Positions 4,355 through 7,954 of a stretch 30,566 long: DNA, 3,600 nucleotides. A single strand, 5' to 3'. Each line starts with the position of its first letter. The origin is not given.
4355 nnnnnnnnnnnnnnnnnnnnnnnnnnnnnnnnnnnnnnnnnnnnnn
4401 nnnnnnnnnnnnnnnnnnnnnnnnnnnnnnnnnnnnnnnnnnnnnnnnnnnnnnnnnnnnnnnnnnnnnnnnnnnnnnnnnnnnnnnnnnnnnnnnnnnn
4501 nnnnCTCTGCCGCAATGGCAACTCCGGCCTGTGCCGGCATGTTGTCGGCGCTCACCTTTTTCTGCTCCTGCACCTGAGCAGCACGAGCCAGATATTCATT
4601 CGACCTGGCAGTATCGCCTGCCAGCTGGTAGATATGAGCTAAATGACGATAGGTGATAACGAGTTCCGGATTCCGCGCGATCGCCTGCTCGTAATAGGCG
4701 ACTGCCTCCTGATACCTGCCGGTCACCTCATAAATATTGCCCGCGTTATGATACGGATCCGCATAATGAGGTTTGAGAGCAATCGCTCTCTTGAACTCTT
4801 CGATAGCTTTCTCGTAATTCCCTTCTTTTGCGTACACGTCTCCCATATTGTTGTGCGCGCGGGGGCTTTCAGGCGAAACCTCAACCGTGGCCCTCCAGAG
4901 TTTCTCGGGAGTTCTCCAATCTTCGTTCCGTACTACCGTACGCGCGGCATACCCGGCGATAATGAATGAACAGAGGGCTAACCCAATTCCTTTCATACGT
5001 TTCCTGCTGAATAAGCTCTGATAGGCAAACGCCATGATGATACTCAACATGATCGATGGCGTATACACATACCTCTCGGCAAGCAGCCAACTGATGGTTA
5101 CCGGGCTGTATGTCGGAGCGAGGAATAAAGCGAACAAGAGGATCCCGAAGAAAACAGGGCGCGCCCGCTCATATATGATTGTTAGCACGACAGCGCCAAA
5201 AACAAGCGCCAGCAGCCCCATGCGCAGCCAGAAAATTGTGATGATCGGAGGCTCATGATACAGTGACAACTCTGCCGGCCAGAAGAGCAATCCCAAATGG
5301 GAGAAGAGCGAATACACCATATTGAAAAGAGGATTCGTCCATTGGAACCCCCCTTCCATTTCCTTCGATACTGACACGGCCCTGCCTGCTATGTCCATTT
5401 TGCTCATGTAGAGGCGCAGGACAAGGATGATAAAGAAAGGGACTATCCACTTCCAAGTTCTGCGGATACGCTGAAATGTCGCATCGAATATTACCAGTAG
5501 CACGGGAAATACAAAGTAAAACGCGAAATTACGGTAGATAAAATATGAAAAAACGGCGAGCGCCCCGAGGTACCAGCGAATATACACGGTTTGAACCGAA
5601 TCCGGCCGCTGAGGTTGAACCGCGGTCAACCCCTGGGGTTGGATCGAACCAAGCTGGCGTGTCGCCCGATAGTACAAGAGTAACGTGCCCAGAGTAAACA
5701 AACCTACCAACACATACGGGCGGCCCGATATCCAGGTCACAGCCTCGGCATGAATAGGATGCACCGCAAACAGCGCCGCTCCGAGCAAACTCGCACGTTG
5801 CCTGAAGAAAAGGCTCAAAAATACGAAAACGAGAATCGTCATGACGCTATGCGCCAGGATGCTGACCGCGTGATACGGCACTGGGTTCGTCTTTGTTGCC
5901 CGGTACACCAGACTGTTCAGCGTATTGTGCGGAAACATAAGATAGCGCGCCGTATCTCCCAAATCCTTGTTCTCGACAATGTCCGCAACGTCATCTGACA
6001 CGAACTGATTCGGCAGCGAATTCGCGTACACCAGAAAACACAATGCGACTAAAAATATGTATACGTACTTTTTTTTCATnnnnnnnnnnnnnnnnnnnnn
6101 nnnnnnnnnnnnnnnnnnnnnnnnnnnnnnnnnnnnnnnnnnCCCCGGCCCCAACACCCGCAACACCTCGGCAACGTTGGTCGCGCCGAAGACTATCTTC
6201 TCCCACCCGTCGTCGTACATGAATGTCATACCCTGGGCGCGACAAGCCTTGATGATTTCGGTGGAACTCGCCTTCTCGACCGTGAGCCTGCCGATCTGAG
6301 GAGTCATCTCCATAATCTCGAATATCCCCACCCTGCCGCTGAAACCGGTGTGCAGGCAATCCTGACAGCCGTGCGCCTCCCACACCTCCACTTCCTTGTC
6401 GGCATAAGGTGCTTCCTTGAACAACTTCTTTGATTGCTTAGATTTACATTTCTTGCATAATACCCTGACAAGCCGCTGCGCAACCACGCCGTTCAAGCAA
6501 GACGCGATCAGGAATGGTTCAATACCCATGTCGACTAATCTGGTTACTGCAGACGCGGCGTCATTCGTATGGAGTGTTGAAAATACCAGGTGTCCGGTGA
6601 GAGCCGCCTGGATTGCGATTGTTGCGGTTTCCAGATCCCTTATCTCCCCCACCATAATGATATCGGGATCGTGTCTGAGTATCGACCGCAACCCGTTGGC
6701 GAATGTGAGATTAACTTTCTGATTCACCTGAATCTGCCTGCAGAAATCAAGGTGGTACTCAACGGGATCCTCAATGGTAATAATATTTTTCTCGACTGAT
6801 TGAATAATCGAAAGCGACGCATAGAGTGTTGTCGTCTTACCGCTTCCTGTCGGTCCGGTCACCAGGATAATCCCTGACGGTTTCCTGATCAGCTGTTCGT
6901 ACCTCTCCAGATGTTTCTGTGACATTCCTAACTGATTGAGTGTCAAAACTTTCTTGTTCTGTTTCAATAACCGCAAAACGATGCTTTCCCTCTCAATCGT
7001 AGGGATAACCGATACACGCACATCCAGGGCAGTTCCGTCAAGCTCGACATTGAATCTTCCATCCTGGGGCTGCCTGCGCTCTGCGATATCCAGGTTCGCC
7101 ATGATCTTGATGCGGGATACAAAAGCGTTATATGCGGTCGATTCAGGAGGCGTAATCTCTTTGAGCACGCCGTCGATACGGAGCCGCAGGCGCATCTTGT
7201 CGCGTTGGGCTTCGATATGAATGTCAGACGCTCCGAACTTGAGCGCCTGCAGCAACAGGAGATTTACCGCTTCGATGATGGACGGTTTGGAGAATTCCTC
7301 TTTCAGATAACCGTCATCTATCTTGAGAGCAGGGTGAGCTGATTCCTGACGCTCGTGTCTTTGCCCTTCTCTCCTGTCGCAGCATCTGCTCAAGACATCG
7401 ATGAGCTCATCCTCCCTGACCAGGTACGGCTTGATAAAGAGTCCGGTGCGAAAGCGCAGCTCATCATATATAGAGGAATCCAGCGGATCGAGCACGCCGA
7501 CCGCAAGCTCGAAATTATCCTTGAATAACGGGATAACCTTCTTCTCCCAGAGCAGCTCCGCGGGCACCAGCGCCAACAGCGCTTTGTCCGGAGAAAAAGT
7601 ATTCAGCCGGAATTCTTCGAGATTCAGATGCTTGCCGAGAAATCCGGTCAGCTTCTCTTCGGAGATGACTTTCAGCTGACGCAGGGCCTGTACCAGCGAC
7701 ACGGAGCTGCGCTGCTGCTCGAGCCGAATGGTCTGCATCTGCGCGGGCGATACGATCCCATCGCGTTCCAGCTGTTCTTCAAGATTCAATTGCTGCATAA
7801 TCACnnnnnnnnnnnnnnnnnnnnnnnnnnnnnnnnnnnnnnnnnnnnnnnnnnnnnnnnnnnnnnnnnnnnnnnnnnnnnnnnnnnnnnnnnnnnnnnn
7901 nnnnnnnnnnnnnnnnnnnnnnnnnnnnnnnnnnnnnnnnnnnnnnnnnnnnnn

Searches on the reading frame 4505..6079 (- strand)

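Call 4: search_protein_families(library=pfam, proteins=[window:4505-6079:-], max_evalue=0.01)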
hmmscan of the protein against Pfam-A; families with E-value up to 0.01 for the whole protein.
window:4505-6079:- (525 aa): 18 families
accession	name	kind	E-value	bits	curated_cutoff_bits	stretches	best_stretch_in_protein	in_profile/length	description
PF07719.23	TPR_2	-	1.6e-19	68.7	27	2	406-438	1-33/34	Tetratricopeptide repeat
PF13414.12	TPR_11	-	1e-18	67.2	26.8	2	413-451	1-39/42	TPR repeat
PF00515.34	TPR_1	-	4.3e-18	64.7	27.8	2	406-439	1-34/34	Tetratricopeptide repeat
PF13181.12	TPR_8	-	2.3e-17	62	25.7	2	407-438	2-33/34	Tetratricopeptide repeat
PF13424.12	TPR_12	-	1.6e-16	60.6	30.1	2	407-469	4-74/77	Tetratricopeptide repeat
PF13431.12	TPR_17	-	1.2e-15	56.9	24.4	2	429-460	2-33/34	Tetratricopeptide repeat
PF13176.12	TPR_7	-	8e-13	47.8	27.9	2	444-472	3-33/36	Tetratricopeptide repeat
PF13432.12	TPR_16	-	2.1e-12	47.7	32.7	2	379-439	4-64/65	Tetratricopeptide repeat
PF14559.12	TPR_19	-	7.5e-12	45.8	25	3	417-471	2-56/68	Tetratricopeptide repeat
PF13428.12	TPR_14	-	7.1e-10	39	23.5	2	443-482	4-43/44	Tetratricopeptide repeat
PF13371.12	TPR_9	-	2.5e-08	34.2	35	1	448-507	3-62/73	Tetratricopeptide repeat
PF13374.12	TPR_10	-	1.3e-07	31.9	27.5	1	443-469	5-31/42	Tetratricopeptide repeat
PF13174.12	TPR_6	-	9.2e-06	26.4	26.3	0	446-472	6-32/33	Tetratricopeptide repeat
PF25063.1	ARM_TT21_C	-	5.4e-05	23.6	35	1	407-482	96-172/209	Tetratricopeptide repeat protein 21 C-terminal ARM domain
PF10373.15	EST1_DNA_bind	-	7e-05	22.9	22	1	459-514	1-56/282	Est1 DNA/RNA binding domain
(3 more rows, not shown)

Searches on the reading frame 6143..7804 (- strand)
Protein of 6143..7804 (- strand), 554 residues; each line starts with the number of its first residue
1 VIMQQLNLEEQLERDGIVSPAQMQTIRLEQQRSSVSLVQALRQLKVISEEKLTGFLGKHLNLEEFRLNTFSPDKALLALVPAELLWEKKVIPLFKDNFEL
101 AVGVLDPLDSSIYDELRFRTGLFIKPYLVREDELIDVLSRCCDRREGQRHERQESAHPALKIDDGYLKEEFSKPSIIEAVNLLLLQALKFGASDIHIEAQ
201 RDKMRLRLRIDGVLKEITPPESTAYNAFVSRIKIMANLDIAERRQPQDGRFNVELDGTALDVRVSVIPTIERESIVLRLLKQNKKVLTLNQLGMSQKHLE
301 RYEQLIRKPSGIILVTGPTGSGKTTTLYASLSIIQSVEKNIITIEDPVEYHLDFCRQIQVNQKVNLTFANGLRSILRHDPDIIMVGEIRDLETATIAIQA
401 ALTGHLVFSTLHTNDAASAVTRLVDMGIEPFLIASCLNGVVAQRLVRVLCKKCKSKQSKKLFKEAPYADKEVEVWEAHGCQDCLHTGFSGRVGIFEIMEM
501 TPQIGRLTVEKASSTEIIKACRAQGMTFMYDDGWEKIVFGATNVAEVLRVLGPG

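Call 4: search_protein_families(library=pfam, proteins=[window:6143-7804:-], max_evalue=0.01)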
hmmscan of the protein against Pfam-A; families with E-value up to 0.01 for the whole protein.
window:6143-7804:- (554 aa): 8 families
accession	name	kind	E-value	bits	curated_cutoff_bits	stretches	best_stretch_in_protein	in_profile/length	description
PF00437.27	T2SSE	-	3.3e-135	450.9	24.9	1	174-549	6-370/370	Type II/IV secretion system protein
PF05157.20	MshEN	-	2e-17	63.4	23.1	1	61-147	2-89/90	MshEN domain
PF13401.12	AAA_22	-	0.00014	22.6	27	1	309-364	4-60/130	AAA domain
PF25199.1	nSTAND_NTPase5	-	0.00035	20.9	34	1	297-359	27-91/145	Novel STAND NTPase 5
PF13555.12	AAA_29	-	0.001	19.2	27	1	308-333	20-45/61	P-loop containing region of AAA domain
PF13191.12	AAA_16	-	0.0037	18.2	32.6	1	306-351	20-63/167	AAA ATPase domain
PF13476.12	AAA_23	-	0.0043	18.2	27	1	310-329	19-38/201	AAA domain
PF13604.12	AAA_30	-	0.0099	16.1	27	0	300-336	8-44/191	AAA domain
